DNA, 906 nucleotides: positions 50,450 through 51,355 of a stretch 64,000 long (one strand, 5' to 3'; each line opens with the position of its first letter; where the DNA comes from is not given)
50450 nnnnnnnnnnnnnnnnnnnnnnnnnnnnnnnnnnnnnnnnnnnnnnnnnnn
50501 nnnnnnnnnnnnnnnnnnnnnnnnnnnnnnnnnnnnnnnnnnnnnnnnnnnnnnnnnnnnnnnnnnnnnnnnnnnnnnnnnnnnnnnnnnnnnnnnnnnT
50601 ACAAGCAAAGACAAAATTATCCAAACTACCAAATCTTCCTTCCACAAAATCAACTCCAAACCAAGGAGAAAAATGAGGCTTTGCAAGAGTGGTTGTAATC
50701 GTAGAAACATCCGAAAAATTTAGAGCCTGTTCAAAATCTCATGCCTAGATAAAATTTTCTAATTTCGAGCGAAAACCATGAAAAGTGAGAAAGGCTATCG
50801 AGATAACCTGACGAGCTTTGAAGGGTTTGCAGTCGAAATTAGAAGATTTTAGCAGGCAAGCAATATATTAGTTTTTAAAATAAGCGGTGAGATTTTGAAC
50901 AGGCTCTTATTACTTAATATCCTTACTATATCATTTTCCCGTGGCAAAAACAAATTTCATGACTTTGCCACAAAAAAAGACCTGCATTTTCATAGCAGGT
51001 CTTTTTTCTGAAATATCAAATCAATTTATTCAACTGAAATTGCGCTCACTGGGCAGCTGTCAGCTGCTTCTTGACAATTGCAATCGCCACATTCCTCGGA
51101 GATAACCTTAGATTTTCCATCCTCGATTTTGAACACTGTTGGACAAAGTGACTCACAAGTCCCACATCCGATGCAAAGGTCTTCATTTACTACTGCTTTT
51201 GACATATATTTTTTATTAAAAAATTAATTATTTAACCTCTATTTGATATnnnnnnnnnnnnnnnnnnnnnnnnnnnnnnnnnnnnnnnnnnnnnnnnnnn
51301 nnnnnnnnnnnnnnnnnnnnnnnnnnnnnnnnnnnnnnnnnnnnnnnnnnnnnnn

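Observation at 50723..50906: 184-nt element with perfect 19-bp terminal inverted repeats and nested inner repeat: structured ncRNA (6S-like?) or MITE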

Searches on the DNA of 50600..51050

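Call 8: search_rna_families(source=window, start=50600, end=51050, threshold=evalue, max_evalue=10, show_alignments=3)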
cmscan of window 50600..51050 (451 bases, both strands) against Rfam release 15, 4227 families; matches with E-value up to 10: 23.
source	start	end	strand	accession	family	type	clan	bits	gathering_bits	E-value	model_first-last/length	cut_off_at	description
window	50969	51030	-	RF02064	STnc370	Gene; sRNA;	-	30.4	54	0.032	1-71/71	no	Enterobacterial sRNA STnc370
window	50912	51010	+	RF02449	ncr1015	Gene; sRNA;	-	29.1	60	0.033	1-121/121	no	Bacillus sRNA ncr1015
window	50953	51010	+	RF02064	STnc370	Gene; sRNA;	-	24.4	54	0.59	1-71/71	no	Enterobacterial sRNA STnc370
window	50906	51016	+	RF00121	MicC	Gene; sRNA;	-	23.7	90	0.27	1-123/123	no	MicC RNA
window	50743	50857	-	RF04111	MIR6274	Gene; miRNA;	-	23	80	0.049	1-107/107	no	MIR6274 microRNA precursor family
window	50728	50901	-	RF04225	MIR7502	Gene; miRNA;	-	22.1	71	4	1-143/143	no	MIR7502 microRNA precursor family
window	50950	51009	+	RF00506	Thr_leader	Cis-reg; leader;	-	21.5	55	0.094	1-118/118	no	Threonine operon leader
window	50974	51009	-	RF02449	ncr1015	Gene; sRNA;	-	21.2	60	1.4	82-117/121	no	Bacillus sRNA ncr1015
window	50929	51010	-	RF02730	JA02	Gene; sRNA;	-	20.6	49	2.1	1-116/116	no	Aggregatibacter sRNA JA02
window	50930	50981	-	RF04239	mir-4679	Gene; miRNA;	-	20.5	88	0.25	1-75/75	no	mir-4679 microRNA precursor family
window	50929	51006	+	RF02083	OrzO-P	Gene; antitoxin;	-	20.1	60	0.79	1-76/76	no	OrzO-P RNA antitoxin family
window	50742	50858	+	RF04128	MIR8562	Gene; miRNA;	-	19.9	211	0.21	1-242/242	no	MIR8562 microRNA precursor family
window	50855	51009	+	RF02618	SSRC34_2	Gene; sRNA;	-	16.7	48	3.9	1-125/125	no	Streptococcus sRNA 34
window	50749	50852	-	RF03664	MIR6288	Gene; miRNA;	-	16.6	74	1.9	1-92/92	no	MIR6288 microRNA precursor family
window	50946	51008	-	RF02589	Spy779816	Gene; sRNA;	-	16.5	67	5.3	1-88/88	no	S. pyogenes small RNA 779816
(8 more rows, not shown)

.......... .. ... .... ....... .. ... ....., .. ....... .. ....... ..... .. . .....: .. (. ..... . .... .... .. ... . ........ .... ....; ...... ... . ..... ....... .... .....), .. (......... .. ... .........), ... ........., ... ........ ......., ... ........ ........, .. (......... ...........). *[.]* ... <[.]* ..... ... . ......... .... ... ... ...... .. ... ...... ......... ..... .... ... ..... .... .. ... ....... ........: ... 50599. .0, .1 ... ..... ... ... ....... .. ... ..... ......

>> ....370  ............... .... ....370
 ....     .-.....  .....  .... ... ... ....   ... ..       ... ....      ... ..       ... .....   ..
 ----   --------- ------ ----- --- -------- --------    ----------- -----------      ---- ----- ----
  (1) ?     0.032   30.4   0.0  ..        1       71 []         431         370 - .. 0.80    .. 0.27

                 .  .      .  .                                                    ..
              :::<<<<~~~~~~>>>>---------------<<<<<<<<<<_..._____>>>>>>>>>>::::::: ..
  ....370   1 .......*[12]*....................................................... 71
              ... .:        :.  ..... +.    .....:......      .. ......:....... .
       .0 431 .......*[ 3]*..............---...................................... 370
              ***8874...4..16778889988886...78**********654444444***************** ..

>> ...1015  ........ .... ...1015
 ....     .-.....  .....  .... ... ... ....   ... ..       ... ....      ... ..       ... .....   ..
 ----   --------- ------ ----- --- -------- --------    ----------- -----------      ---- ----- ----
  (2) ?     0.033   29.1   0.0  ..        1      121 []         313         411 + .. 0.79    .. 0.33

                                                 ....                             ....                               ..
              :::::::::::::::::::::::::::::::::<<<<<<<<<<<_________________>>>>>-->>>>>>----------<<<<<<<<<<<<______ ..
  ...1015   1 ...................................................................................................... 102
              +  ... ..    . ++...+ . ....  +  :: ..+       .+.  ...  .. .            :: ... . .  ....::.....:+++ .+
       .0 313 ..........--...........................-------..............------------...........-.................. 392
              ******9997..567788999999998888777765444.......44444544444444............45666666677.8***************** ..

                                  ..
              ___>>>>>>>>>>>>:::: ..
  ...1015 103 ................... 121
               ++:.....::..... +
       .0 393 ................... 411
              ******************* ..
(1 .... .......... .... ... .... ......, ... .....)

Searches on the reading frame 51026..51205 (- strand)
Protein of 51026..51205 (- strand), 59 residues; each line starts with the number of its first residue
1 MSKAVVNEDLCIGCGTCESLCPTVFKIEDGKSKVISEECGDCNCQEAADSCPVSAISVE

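Call 17: search_protein_families(library=pfam, proteins=[window:51026-51205:-], max_evalue=0.01)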
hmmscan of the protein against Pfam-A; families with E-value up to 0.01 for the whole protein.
window:51026-51205:- (59 aa): 12 families
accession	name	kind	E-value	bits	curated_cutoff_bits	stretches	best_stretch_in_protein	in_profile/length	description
PF13370.11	Fer4_13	-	8.2e-12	46.1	24.5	1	6-58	1-58/58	4Fe-4S single cluster domain of Ferredoxin I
PF13459.11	Fer4_15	-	1.6e-09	38.8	22.4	1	6-58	3-66/66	4Fe-4S single cluster domain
PF00037.32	Fer4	-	4.5e-08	33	21.1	1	5-23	2-20/24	4Fe-4S binding domain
PF12837.12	Fer4_6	-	1.6e-06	28.2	25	1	4-23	2-21/24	4Fe-4S binding domain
PF14697.11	Fer4_21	-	1.7e-06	28.5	35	1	4-57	1-58/59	4Fe-4S dicluster domain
PF12797.12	Fer4_2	-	4.6e-06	26.7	24.5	1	4-23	3-22/22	4Fe-4S binding domain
PF13237.11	Fer4_10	-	1.6e-05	25.2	25.5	1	4-46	2-50/53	4Fe-4S dicluster domain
PF25160.1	LdpA_Fe-S-bd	-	0.0003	21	27.6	1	4-23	21-40/49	LdpA Fe-S cluster-binding domain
PF12800.12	Fer4_4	-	0.00039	21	24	1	9-23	2-16/17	4Fe-4S binding domain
PF12838.12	Fer4_7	-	0.0005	20.9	27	1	3-23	30-50/52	4Fe-4S dicluster domain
PF13187.11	Fer4_9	-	0.0012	19.3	27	1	11-56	2-52/52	4Fe-4S dicluster domain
PF13183.11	Fer4_8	-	0.0051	17.7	27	1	10-28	4-22/68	4Fe-4S dicluster domain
